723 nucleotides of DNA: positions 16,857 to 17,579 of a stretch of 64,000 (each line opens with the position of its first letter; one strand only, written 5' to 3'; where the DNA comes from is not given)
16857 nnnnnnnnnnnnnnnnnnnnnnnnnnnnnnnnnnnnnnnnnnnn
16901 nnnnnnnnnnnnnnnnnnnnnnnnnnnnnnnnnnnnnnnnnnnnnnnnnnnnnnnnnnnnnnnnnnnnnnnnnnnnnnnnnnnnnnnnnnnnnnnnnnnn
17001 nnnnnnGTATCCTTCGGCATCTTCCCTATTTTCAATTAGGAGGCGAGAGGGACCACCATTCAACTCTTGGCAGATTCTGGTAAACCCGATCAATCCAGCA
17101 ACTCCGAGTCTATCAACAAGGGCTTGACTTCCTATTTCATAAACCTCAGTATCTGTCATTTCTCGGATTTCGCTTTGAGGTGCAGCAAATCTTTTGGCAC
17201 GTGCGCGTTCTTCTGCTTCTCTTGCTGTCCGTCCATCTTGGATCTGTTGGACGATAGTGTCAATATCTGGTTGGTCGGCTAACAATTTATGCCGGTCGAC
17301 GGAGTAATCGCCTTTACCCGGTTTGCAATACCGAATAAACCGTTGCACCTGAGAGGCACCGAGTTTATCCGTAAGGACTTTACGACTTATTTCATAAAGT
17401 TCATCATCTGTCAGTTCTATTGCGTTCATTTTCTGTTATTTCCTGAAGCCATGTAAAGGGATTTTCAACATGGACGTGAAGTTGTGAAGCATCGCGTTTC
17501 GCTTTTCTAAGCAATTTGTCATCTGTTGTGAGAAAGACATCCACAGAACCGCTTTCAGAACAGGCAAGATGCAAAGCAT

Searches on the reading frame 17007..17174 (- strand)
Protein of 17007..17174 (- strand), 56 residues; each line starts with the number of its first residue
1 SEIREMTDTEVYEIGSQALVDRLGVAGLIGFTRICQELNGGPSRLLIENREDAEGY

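Call 6: search_protein_families(library=pfam, proteins=[window:17007-17174:-], max_evalue=10)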
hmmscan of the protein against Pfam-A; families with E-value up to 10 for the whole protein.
seq(56 aa): 0 families

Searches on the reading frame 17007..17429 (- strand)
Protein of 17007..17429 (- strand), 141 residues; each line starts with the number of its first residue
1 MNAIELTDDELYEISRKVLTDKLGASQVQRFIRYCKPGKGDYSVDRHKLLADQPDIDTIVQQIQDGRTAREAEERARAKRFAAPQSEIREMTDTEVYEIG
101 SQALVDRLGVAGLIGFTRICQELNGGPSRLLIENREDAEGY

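Call 6: search_protein_families(library=pfam, proteins=[window:17007-17429:-], max_evalue=10)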
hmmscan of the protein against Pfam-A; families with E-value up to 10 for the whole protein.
seq(141 aa): 0 families

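Call 7: find_homologous_proteins(query=window:17007-17429:-, max_evalue=0.01)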
Query seq(141 aa) (141 aa): 84 proteins with E <= 0.01 among 134 candidates.
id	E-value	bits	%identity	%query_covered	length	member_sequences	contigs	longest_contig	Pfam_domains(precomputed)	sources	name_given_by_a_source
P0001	1.9e-78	279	93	100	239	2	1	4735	PF13431.13,PF13414.13,PF00515.35,PF13424.13,PF13432.13,PF13428.13,PF13181.13,PF07719.24,PF13174.13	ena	-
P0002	6.9e-70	251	86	100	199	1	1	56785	PF00515.35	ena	-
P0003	3.6e-65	236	85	90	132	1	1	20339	-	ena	-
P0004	2.6e-63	230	78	99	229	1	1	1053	PF13431.13,PF13414.13,PF00515.35,PF13424.13,PF13432.13,PF13181.13,PF07719.24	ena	-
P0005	1.3e-61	225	74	100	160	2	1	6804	-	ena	-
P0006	3.3e-61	223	76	99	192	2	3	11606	-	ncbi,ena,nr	ncbi:MAG: hypothetical protein OXH39_13665 [Candidatus Poribacteria bacterium]|nr:hypothetical prote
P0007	4.2e-59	216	72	100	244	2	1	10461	PF13431.13,PF13414.13,PF13371.13,PF00515.35,PF13424.13,PF13432.13,PF13181.13,PF07719.24,PF13174.13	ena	-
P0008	8.9e-58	212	73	99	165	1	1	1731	-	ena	-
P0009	1.0e-57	212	70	100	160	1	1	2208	-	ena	-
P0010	2.1e-56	208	70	100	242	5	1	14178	PF14559.13,PF13431.13,PF13414.13,PF13371.13,PF00515.35,PF13424.13,PF13432.13,PF13428.13,PF13181.13,PF07719.24,PF13174.13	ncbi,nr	ncbi:tetratricopeptide repeat protein [Candidatus Poribacteria bacterium]|nr:tetratricopeptide repea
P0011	7.6e-54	199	70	96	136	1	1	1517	-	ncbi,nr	ncbi:MAG: hypothetical protein MJE68_10815, partial [Proteobacteria bacterium]|nr:hypothetical prote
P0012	4.7e-52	194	68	99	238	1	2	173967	PF14559.13,PF13431.13,PF13414.13,PF00515.35,PF13424.13,PF13432.13,PF13428.13,PF13181.13,PF07719.24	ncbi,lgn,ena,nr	ncbi:MAG: tetratricopeptide repeat protein [Candidatus Poribacteria bacterium]|nr:tetratricopeptide 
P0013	2.3e-51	191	65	99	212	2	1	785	PF13431.13,PF13414.13,PF00515.35,PF13181.13,PF07719.24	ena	-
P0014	3.0e-51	191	66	96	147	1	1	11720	-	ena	-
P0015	4.3e-51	191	70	99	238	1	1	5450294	PF14559.13,PF13431.13,PF13414.13,PF00515.35,PF13424.13,PF13432.13,PF13181.13,PF07719.24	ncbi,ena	-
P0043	1.3e-30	124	52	87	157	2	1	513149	-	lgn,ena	-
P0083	1.0e-13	70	48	41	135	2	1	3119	-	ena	-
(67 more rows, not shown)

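Call 11: find_encoding_contigs(protein=P0043, flank=4000, max_places=4)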
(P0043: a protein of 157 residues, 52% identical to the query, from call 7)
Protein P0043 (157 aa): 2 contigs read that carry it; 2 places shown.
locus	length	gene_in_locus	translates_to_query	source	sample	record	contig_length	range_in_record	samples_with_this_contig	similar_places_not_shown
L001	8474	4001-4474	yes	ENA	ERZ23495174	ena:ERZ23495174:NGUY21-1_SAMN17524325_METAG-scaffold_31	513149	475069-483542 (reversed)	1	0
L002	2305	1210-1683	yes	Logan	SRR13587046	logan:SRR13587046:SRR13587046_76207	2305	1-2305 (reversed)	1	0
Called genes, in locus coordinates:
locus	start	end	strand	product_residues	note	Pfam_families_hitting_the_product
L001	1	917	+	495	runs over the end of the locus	PF00171:Aldedh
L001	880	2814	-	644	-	PF26099:DUF8034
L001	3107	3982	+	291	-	PF13174:TPR_6 (faint), PF00515:TPR_1 (weak), PF13414:TPR_11, PF13432:TPR_16 (weak), PF00515:TPR_1, PF07719:TPR_2, PF13414:TPR_11, PF13432:TPR_16, +6 more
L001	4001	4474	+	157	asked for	-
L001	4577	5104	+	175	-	-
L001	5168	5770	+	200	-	-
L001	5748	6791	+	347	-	PF03235:GmrSD_N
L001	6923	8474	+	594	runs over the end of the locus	PF03235:GmrSD_N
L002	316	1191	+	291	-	PF13174:TPR_6 (faint), PF00515:TPR_1 (weak), PF13414:TPR_11, PF13432:TPR_16 (weak), PF00515:TPR_1, PF07719:TPR_2, PF13414:TPR_11, PF13432:TPR_16, +6 more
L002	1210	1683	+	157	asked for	-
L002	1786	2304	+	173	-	?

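Call 12: find_encoding_contigs(protein=P0015, flank=4000, max_places=4)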
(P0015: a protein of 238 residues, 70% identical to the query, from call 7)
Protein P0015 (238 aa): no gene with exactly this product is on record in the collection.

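Call 13: find_encoding_contigs(protein=P0083, flank=4000, max_places=4)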
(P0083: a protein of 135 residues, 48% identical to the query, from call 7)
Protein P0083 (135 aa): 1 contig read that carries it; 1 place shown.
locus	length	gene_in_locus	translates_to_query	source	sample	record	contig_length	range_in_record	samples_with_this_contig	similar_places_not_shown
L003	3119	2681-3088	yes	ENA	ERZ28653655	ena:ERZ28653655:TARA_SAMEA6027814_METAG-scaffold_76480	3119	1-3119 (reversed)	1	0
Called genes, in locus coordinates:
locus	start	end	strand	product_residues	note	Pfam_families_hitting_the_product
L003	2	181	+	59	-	?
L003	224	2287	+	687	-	-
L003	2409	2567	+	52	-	-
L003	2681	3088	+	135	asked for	-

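Call 28: predict_structure(alignment_id=A2)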
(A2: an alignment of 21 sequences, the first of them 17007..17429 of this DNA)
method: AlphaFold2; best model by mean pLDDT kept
length: 141 residues; sequences in the alignment: 21
mean_pLDDT: 77.0   pTM: 0.63
mean pLDDT of the five models: 77.0, 76.6, 76.0, 75.6, 63.8
residues with pLDDT >= 90: 24; 70-90: 80; 50-70: 16; < 50: 21
segments of 3 or more residues with pLDDT < 50: 40-42, 44-46, 127-141
pLDDT, mean of each block of 10 residues (from residue 1): 75 93 90 75 52 75 83 85 88 89 91 87 63 36 35
secondary structure, 60 per line:
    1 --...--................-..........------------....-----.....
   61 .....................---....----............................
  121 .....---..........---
elements in order: H8-23 H25-34 H47-50 H56-81 H85-88 H93-125 H129-138

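Call 30: search_solved_structures(query=A2, max_evalue=10)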
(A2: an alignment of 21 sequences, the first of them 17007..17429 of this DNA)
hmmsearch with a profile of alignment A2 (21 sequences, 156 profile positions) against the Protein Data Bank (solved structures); distinct sequences matched with E-value up to 10: 1.
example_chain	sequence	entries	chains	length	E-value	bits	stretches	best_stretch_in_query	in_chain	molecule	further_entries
7oq4_Z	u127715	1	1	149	1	12.7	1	101-142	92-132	RNAP inhibitory protein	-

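Call 32: search_protein_representatives(alignment_id=A2)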
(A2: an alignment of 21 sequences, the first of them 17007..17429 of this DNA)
Query: 21 sequences, 156 profile positions. Proteins with E-value up to 0.001 (for the whole library): 242; up to 1e-10: 56; up to 1e-30: 12. The best 150 are listed.
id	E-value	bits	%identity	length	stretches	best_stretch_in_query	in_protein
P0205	2.8e-65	235.4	-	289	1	1-155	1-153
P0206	4.3e-65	234.8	-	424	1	1-155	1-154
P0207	2.5e-55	203.1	-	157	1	1-145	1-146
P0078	3.5e-46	173.4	-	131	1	14-108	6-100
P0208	8.5e-46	172.2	-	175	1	1-151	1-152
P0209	2.5e-39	151.2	-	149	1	1-135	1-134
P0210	5.7e-39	150.0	-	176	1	1-127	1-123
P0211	7.5e-34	133.4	-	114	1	14-110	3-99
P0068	8.3e-34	133.2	-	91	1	1-73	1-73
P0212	1.4e-32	129.3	-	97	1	1-78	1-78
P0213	1.5e-32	129.1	-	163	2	1-113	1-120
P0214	1.8e-32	128.9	-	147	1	1-129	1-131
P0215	6.2e-30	120.6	-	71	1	1-70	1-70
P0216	6.5e-30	120.6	-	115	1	45-119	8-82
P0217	2.3e-29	118.8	-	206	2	1-71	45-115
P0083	2.9e-20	89.2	-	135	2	9-67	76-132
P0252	3.3e-11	59.8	-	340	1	1-92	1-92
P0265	7.4e-09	52.2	-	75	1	1-68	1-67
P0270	3.1e-08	50.1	-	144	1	7-109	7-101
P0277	7.7e-08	48.9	-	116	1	1-68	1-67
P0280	1.1e-07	48.4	-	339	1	1-71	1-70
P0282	1.3e-07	48.1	-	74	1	1-72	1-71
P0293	9.4e-07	45.3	-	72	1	1-69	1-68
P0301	1.9e-06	44.4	-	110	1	25-68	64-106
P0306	2.4e-06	44.0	-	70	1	1-68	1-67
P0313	5.5e-06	42.8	-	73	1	1-74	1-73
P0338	2.9e-05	40.5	-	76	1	1-75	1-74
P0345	4.0e-05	40.1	-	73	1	6-72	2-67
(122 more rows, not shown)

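Call 34: fold_search(model_id=the predicted structure, library=pdb)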
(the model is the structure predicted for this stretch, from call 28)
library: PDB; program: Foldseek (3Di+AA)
matches with E <= 10: 6; with E <= 0.001: 0
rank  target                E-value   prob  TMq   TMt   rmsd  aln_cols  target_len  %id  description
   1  8fje_A                3.5e+00  0.08  0.22  0.23  13.1       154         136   14  The five-repeat design E8 (released 2023-09-27)
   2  4ozr_E                5.6e+00  0.03  0.19  0.14  17.0       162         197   14  Crystal structure of the ligand binding domains of the Bovicola ovis ecdysone receptor EcR/USP heterodimer (methylene  (released 2014-07-30)
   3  1sj7_B                6.8e+00  0.06  0.23  0.20  15.5       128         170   13  Crystal Structure of Talin Rod 482-655 (released 2004-08-24)
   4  2iex_A                8.9e+00  0.04  0.19  0.12  17.6       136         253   12  Crystal structure of dihydroxynapthoic acid synthetase (GK2873) from Geobacillus kaustophilus HTA426 (released 2007-10-02)
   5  8uao_A                9.3e+00  0.04  0.21  0.15  16.7       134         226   16  DpHF18 filament (released 2024-04-10)
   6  8qau_B                9.8e+00  0.03  0.19  0.14  14.2       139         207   14  Outer kinetochore Ndc80-Dam1 alpha/beta-tubulin complex (released 2024-04-03)

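Call 58: list_cluster_members(proteins=[P0265, P0282, P0293, P0345, P0306, P0313, P0338, P0270, P0277, P0352])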
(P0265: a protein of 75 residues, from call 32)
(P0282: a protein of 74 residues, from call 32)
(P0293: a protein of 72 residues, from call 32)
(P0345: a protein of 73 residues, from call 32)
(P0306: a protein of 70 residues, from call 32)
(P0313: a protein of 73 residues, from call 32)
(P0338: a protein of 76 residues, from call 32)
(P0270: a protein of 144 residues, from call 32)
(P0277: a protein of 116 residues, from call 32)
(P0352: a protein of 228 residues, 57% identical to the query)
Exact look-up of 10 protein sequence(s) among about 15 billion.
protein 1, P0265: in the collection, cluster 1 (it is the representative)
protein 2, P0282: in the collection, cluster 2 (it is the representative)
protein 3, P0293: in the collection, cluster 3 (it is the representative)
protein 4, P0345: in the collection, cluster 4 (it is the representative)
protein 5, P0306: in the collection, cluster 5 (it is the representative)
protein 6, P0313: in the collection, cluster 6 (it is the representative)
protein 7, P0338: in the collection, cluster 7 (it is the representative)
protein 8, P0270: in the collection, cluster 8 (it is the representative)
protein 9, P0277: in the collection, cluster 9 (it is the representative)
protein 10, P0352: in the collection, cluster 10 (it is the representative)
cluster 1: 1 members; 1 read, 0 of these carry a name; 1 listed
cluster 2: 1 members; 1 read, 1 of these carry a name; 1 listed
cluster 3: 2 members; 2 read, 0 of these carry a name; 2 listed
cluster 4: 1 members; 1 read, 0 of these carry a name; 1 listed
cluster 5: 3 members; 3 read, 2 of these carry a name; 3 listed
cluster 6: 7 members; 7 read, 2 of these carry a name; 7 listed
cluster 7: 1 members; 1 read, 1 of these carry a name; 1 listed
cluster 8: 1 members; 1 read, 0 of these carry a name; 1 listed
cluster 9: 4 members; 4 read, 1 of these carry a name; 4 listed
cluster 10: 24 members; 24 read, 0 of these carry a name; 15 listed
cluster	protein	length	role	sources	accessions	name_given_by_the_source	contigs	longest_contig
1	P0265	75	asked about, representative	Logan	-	-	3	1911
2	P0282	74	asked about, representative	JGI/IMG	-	hypothetical protein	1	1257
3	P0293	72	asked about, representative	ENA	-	-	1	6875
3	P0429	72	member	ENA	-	-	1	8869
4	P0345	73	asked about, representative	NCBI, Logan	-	-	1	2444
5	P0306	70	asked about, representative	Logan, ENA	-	-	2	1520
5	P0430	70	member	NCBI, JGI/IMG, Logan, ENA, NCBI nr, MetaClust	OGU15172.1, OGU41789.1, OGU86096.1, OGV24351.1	MAG: hypothetical protein A2X61_15085 [Ignavibacteria bacterium GWB2_35_12] | MAG: hypothetical protein A2X63_12315 [Ignavibacteria bacterium GWA2_35_8] | \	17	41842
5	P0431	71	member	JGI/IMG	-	hypothetical protein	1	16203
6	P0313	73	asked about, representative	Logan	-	-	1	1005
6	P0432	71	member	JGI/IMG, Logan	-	hypothetical protein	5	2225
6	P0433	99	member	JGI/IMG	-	hypothetical protein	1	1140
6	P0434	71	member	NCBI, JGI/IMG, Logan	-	-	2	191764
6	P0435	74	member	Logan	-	-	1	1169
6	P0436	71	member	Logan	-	-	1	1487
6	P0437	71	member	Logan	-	-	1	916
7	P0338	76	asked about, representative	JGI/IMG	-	hypothetical protein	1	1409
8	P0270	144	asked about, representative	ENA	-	-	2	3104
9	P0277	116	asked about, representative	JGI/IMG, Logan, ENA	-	-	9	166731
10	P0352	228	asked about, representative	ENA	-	-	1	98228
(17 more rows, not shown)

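Call 65: search_protein_families(library=pfam, proteins=[P0252, P0280, P0270, P0277, P0301], max_evalue=0.01)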
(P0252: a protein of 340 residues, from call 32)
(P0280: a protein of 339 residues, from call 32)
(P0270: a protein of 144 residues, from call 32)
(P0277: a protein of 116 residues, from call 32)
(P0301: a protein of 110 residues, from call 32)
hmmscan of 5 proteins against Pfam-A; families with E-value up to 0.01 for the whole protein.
P0252 (340 aa): 2 families
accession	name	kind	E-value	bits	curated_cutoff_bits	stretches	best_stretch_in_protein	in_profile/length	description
PF01297.22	ZnuA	-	0.003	17.5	29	1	34-100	90-153/263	Zinc-uptake complex component A periplasmic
PF20215.3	DUF6575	-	0.003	17.4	26.6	0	68-125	125-178/218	Family of unknown function (DUF6575)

P0280 (339 aa): 0 families

P0270 (144 aa): 8 families
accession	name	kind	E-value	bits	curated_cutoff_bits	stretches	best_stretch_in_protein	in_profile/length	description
PF00196.25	GerE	-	2.2e-16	59.6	23.5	1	75-130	2-57/57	Bacterial regulatory proteins, luxR family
PF13412.12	HTH_24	-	2.6e-05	24.1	21.9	1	81-116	6-43/48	Winged helix-turn-helix DNA-binding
PF04967.18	HTH_10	-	4.2e-05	23.7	23.1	1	89-118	22-51/53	HTH DNA binding domain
PF08281.18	Sigma70_r4_2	-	4.9e-05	23.3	25.7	1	74-112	9-48/54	Sigma-70, region 4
PF13384.12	HTH_23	-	0.00019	21.6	24.6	1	79-111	6-37/50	Homeodomain-like domain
PF08279.18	HTH_11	-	0.0017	18.7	25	1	81-119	3-43/55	HTH domain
PF09339.16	HTH_IclR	-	0.0019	18.4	22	0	90-114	18-42/52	IclR helix-turn-helix domain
PF01726.22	LexA_DNA_bind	-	0.0028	17.8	23.7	0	74-124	2-59/65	LexA DNA binding domain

P0277 (116 aa): 0 families

P0301 (110 aa): 0 families

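Call 67: find_encoding_contigs(protein=P0270, flank=2500, max_places=3)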
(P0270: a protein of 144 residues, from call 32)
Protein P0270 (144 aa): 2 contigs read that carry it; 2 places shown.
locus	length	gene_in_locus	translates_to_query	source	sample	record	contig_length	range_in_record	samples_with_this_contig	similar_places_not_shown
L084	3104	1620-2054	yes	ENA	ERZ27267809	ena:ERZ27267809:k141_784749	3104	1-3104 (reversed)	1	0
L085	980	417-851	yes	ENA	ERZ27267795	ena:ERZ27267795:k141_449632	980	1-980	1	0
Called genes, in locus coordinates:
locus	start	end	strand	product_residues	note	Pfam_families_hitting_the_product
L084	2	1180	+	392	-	?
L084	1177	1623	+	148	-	PF01850:PIN (weak)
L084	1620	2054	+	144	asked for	PF00196:GerE, PF13412:HTH_24 (faint)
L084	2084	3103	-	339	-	?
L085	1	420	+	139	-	?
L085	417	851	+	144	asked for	PF00196:GerE, PF13412:HTH_24 (faint)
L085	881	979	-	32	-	?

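Call 68: find_encoding_contigs(protein=P0252, flank=2500, max_places=3)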
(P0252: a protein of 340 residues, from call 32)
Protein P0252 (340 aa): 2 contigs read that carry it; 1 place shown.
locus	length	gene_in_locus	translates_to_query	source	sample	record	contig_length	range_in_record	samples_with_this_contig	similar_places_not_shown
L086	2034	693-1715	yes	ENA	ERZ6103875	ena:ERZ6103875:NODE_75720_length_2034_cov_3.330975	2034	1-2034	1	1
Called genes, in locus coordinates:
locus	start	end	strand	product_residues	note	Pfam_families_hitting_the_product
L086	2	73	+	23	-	?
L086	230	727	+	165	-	PF01850:PIN (weak)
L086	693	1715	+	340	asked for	-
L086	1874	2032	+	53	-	?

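Call 75: search_protein_families(library=pfam, proteins=[L001:5126-5770:+], max_evalue=0.001)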
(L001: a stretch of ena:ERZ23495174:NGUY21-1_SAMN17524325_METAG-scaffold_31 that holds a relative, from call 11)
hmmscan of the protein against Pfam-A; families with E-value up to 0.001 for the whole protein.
L001:5126-5770:+ (214 aa): 0 families

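Call 78: fold_search(model_id=the predicted structure, library=viral)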
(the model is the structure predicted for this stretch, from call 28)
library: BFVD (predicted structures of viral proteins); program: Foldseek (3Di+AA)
matches with E <= 10: 20; with E <= 0.001: 0
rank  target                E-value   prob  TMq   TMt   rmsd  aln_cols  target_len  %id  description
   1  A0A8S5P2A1            3.4e+00  0.11  0.29  0.29  13.5       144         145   14  Uncharacterized protein [Myoviridae sp. ctLnO19]
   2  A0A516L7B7            4.2e+00  0.04  0.19  0.04  20.9       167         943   17  (no name in the UniProt tables at hand)
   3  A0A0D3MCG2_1          4.9e+00  0.05  0.19  0.04  19.0       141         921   10  Genome polyprotein (Fragment) [Bat picornavirus]
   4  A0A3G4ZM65            4.9e+00  0.03  0.16  0.07  15.6       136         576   17  Uncharacterized protein [Terrestrivirus sp.]
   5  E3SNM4                5.4e+00  0.06  0.25  0.08  16.3       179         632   16  Uncharacterized protein [Prochlorococcus phage P-SSM7]
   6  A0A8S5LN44            5.4e+00  0.05  0.22  0.16  15.7       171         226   15  Uncharacterized protein [Siphoviridae sp. ctDuC3]
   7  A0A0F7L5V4            5.4e+00  0.03  0.14  0.17  16.9       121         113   16  Uncharacterized protein [uncultured marine virus]
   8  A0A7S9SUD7            5.4e+00  0.03  0.18  0.14  18.1       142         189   12  Uncharacterized protein [Virus NIOZ-UU157]
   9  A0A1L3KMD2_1          6.7e+00  0.06  0.21  0.05  16.5       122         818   17  SF3 helicase domain-containing protein [Wenzhou picorna-like virus 30]
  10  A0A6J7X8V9            6.7e+00  0.04  0.25  0.14  14.7       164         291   13  Uncharacterized protein [uncultured Caudovirales phage]
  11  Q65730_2              7.0e+00  0.03  0.20  0.04  18.9       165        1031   10  Genome polyprotein [Brome streak virus (strain 11-Cal)]
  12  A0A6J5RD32            7.4e+00  0.04  0.20  0.22  15.1       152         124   14  Uncharacterized protein [uncultured Caudovirales phage]
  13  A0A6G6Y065            7.8e+00  0.01  0.15  0.07  23.8       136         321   17  Uncharacterized protein [Bifidobacterium phage BadAargau2]
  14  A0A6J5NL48            8.2e+00  0.06  0.26  0.24  15.6       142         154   15  Uncharacterized protein [uncultured Caudovirales phage]
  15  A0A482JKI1            8.6e+00  0.04  0.20  0.13  12.6       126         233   17  Uncharacterized protein [Gordonia phage BrutonGaster]
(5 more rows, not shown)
